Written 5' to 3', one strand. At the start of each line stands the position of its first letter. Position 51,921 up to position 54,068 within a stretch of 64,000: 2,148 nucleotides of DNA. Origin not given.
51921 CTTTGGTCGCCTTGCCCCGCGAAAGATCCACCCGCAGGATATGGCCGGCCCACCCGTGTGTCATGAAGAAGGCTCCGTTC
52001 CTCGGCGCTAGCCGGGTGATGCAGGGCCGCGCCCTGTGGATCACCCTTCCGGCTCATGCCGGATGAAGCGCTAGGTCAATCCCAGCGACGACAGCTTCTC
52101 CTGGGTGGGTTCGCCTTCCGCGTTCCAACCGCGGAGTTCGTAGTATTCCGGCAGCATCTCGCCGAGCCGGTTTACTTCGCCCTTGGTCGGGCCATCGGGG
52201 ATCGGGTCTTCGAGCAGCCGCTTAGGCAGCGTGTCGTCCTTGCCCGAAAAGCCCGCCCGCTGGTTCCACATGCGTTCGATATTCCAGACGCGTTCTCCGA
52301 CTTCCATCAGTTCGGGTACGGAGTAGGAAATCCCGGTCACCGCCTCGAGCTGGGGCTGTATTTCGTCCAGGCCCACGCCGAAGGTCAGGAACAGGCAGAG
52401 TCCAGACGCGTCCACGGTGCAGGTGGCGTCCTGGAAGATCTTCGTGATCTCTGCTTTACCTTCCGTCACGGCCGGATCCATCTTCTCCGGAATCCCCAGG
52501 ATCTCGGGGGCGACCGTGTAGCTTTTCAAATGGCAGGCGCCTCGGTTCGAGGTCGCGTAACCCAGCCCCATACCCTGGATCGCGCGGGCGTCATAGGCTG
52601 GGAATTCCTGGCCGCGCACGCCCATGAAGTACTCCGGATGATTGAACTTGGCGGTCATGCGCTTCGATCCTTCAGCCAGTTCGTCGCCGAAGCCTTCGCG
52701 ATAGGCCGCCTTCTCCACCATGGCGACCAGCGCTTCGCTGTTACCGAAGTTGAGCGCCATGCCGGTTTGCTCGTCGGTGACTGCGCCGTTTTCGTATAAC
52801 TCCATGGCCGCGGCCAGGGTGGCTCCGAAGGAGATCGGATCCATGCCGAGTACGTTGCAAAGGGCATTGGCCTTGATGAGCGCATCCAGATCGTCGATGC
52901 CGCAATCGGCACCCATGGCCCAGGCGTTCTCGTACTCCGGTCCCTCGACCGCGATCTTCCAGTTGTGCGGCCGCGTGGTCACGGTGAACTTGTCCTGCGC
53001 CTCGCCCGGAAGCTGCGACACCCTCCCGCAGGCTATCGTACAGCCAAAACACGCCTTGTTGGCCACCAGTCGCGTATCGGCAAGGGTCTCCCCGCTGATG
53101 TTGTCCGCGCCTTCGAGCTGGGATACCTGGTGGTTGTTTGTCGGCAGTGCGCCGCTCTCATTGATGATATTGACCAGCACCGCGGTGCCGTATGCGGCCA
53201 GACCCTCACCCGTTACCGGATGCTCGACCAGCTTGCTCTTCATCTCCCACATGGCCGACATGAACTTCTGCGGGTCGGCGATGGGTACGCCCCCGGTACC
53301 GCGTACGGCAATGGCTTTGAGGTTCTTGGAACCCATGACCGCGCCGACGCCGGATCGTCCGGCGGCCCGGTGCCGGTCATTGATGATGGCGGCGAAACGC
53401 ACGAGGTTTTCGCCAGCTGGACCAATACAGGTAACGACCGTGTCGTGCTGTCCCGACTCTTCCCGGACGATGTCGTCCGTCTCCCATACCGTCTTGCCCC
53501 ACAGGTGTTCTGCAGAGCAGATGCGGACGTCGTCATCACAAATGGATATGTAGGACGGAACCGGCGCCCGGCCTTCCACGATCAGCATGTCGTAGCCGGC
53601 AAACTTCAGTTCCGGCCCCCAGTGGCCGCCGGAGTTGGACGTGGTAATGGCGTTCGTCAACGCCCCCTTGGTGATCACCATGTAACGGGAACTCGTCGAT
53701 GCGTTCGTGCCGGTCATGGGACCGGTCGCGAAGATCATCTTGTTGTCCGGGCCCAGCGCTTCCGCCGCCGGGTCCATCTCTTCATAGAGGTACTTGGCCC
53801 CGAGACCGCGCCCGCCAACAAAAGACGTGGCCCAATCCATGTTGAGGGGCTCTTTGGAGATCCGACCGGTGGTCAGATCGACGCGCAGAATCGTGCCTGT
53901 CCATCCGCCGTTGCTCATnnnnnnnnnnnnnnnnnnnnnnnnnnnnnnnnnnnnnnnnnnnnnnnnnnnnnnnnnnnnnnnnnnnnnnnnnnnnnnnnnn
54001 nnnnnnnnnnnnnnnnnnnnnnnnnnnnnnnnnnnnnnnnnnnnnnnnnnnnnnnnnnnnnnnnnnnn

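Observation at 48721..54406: AorABC-like tungsten aldehyde oxidoreductase locus with a duplicated catalytic subunit in a high-GC bacterium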

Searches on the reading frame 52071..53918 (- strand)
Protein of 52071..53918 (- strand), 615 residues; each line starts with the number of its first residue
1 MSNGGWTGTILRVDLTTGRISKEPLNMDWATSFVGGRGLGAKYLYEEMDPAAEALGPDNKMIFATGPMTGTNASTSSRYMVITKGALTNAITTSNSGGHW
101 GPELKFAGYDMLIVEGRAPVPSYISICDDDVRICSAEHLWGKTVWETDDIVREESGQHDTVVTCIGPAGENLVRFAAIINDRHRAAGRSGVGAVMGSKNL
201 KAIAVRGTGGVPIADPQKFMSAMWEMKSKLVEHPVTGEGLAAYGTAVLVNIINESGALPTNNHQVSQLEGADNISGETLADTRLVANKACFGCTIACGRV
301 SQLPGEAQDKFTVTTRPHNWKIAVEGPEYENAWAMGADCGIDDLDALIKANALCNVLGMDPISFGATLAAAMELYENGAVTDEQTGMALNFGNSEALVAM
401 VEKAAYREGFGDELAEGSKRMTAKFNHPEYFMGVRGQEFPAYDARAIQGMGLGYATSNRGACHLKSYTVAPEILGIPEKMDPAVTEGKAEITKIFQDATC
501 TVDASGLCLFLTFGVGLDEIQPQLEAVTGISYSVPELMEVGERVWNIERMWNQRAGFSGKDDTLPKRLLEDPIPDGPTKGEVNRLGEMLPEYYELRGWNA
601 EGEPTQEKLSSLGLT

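Call 5: search_protein_families(library=pfam, proteins=[window:52071-53918:-])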
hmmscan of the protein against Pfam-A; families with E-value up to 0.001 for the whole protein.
window:52071-53918:- (615 aa): 2 families
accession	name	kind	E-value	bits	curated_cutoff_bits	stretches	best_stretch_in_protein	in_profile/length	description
PF01314.23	AFOR_C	-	1.1e-146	489.4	27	1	225-614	5-385/385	Aldehyde ferredoxin oxidoreductase, domains 2 & 3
PF02730.20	AFOR_N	-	1e-80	270.6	29.8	1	8-208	1-199/199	Aldehyde ferredoxin oxidoreductase, N-terminal domain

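Call 6: search_protein_families(library=ncbifam, proteins=[window:52071-53918:-])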
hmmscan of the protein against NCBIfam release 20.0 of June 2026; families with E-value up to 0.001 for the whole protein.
window:52071-53918:- (615 aa): 2 families
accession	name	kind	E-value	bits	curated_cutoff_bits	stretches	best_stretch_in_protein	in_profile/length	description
NF007354.0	PRK09849.1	equivalog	9.6e-71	239.3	868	1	3-228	5-228/703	aldehyde ferredoxin oxidoreductase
NF040818.1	GAPOR_Arch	equivalog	2.5e-06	26.1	1300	1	51-133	44-125/654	glyceraldehyde-3-phosphate:ferredoxin oxidoreductase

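Call 7: search_solved_structures(query=window:52071-53918:-, max_evalue=1e-20)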
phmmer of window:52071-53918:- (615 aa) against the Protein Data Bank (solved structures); distinct sequences matched with E-value up to 1e-20: 9.
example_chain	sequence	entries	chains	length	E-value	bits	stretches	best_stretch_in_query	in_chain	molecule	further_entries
9mqx_D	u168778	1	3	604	1.6e-224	750.4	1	5-614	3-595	Aldehyde:ferredoxin oxidoreductase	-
8c0z_A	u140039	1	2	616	3.5e-218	729.4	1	5-614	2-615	Aldehyde:ferredoxin oxidoreductase,tungsten-containing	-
1aor_A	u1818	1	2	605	3.1e-202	676.8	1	4-614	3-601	ALDEHYDE FERREDOXIN OXIDOREDUCTASE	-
9g7j_A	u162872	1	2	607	1.1e-188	632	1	5-614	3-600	Aldehyde ferredoxin oxidoreductase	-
9q1t_A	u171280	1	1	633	1.3e-125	423.7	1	4-614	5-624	Tungsten-dependent aldehyde oxidoreductase WOR83 from Haloferax volcanii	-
1b25_A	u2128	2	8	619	7.9e-94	318.7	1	5-614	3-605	PROTEIN (FORMALDEHYDE FERREDOXIN OXIDOREDUCTASE) | FORMALDEHYDE FERREDOXIN OXIDOREDUCTASE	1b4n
6x6u_A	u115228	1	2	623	6.2e-58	200.2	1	6-614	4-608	Formaldehyde:ferredoxin oxidoreductase wor5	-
6x1o_A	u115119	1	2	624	6.3e-58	200.1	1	6-614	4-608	Formaldehyde:ferredoxin oxidoreductase wor5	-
4z3w_A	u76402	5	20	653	1.3e-55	192.4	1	7-418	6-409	Benzoyl-CoA reductase, putative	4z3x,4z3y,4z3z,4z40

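Call 12: find_encoding_contigs(protein=window:52071-53918:-, flank=10000, max_places=6)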
Protein window:52071-53918:- (615 aa): no gene with exactly this product is on record in the collection.

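Call 17: find_homologous_proteins(query=window:52071-53918:-, max_evalue=1e-50)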
Query window:52071-53918:- (615 aa): 8000 proteins with E <= 1e-50 among 8000 candidates; the best 120 are listed.
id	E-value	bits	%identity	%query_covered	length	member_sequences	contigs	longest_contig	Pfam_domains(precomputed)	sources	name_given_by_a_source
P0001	0.0e+0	1374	96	100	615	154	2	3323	PF02730.21,PF01314.24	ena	-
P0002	0.0e+0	1225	85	100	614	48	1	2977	PF02730.21,PF01314.24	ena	-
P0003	0.0e+0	1220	84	100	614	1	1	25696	PF02730.21,PF01314.24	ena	-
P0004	0.0e+0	1219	84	100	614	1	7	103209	PF02730.21,PF01314.24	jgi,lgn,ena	jgi:aldehyde:ferredoxin oxidoreductase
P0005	0.0e+0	1214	84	100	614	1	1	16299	PF02730.21,PF01314.24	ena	-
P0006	0.0e+0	1211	84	100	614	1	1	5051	PF02730.21,PF01314.24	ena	-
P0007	0.0e+0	1201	84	100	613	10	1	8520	PF02730.21,PF01314.24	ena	-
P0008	0.0e+0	1195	83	100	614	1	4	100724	PF02730.21,PF01314.24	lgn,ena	-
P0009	0.0e+0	1166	81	100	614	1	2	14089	PF02730.21,PF01314.24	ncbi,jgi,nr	ncbi:MAG: aldehyde ferredoxin oxidoreductase family protein [candidate division Zixibacteria bacteri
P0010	0.0e+0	1157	78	100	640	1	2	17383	PF02730.21,PF01314.24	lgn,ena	-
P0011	0.0e+0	1143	79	100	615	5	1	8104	PF02730.21,PF01314.24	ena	-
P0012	0.0e+0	1083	75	99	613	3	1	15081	PF02730.21,PF01314.24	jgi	jgi:aldehyde:ferredoxin oxidoreductase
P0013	0.0e+0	1080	75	99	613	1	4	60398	PF02730.21,PF01314.24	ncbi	-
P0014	0.0e+0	1071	74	99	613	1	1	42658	PF02730.21,PF01314.24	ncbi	ncbi:MAG: aldehyde ferredoxin oxidoreductase family protein [Candidatus Methylomirabilales bacterium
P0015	0.0e+0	1066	74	99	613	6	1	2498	PF02730.21,PF01314.24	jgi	jgi:aldehyde:ferredoxin oxidoreductase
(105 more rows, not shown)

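Call 19: find_encoding_contigs(protein=P0004, flank=8000, max_places=3)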
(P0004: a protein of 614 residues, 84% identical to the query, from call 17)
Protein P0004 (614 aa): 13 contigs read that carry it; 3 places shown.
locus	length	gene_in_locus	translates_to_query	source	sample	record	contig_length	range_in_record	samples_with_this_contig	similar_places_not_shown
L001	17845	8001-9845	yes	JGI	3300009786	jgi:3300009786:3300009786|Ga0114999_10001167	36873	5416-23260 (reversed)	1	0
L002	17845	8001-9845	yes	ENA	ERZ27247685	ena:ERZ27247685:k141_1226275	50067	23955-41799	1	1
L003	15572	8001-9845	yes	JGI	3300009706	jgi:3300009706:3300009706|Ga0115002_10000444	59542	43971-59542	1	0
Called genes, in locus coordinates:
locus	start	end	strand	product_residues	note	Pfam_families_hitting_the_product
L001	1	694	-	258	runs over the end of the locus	PF09699:Paired_CXXCH_1 (faint), PF14522:Cytochrome_C7 (weak), PF14537:Cytochrom_c3_2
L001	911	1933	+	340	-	PF01557:FAA_hydrolase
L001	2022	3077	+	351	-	PF00180:Iso_dh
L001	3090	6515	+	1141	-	PF02517:Rce1-like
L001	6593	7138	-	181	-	PF00581:Rhodanese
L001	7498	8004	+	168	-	PF13187:Fer4_9 (faint), PF13484:Fer4_16 (faint), PF25160:LdpA_Fe-S-bd (faint), PF00037:Fer4 (faint), PF12797:Fer4_2 (faint), PF13247:Fer4_11, PF14697:Fer4_21, PF12838:Fer4_7 (weak), +3 more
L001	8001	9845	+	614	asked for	PF02730:AFOR_N, PF01314:AFOR_C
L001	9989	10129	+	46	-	PF02730:AFOR_N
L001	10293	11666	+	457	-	PF03486:HI0933_like (faint), PF07992:Pyr_redox_2, PF13454:NAD_binding_9 (faint), PF01593:Amino_oxidase (faint), PF13738:Pyr_redox_3, PF00070:Pyr_redox, PF18267:Rubredoxin_C (weak)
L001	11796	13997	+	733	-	-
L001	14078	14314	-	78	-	-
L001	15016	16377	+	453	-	PF00270:DEAD, PF04851:ResIII, PF00271:Helicase_C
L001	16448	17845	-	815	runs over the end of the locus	PF01266:DAO, PF13450:NAD_binding_8 (weak), PF16350:FAO_M, PF01571:GCV_T, PF08669:GCV_T_C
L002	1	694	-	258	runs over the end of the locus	PF09699:Paired_CXXCH_1 (faint), PF14522:Cytochrome_C7 (weak), PF14537:Cytochrom_c3_2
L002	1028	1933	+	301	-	PF01557:FAA_hydrolase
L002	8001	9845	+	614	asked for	PF02730:AFOR_N, PF01314:AFOR_C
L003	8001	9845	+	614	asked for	PF02730:AFOR_N, PF01314:AFOR_C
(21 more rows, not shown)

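Call 20: find_encoding_contigs(protein=P0008, flank=8000, max_places=2)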
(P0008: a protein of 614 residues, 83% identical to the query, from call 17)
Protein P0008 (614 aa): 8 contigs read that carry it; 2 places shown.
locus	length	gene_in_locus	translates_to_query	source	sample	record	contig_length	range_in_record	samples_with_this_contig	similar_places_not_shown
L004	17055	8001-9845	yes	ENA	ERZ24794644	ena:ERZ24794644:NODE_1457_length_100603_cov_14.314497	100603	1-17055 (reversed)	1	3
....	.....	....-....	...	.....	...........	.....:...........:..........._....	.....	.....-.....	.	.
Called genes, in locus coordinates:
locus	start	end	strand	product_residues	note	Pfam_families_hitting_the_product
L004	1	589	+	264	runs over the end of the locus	PF06452:CBM9_1 (weak)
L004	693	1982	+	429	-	-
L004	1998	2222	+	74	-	-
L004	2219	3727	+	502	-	PF00474:SSF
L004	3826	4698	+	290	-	PF00303:Thymidylat_synt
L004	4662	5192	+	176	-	PF00186:DHFR_1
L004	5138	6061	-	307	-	PF01636:APH, PF03881:Fructosamin_kin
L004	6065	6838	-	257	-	PF03372:Exo_endo_phos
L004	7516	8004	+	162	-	PF00037:Fer4 (faint), PF12797:Fer4_2 (faint), PF13237:Fer4_10 (weak), PF13247:Fer4_11, PF14697:Fer4_21, PF25160:LdpA_Fe-S-bd (weak), PF12838:Fer4_7, PF13187:Fer4_9 (weak), +5 more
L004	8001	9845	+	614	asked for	PF02730:AFOR_N, PF01314:AFOR_C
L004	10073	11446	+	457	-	PF03486:HI0933_like (faint), PF07992:Pyr_redox_2, PF13454:NAD_binding_9 (faint), PF01593:Amino_oxidase (faint), PF13738:Pyr_redox_3 (weak), PF00070:Pyr_redox, PF18267:Rubredoxin_C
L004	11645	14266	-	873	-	PF06452:CBM9_1 (weak), PF19313:DUF5916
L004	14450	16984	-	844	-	PF19313:DUF5916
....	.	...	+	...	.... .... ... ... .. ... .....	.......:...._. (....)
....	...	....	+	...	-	-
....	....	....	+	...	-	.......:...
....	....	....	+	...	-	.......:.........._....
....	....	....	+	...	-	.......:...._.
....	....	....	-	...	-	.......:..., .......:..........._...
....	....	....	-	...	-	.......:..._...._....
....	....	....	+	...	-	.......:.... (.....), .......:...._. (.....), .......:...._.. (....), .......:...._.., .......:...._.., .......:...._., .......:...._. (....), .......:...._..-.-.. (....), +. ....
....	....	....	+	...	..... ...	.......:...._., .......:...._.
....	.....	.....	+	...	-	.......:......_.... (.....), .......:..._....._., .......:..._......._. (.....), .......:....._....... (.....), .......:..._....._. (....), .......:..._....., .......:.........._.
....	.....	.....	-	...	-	?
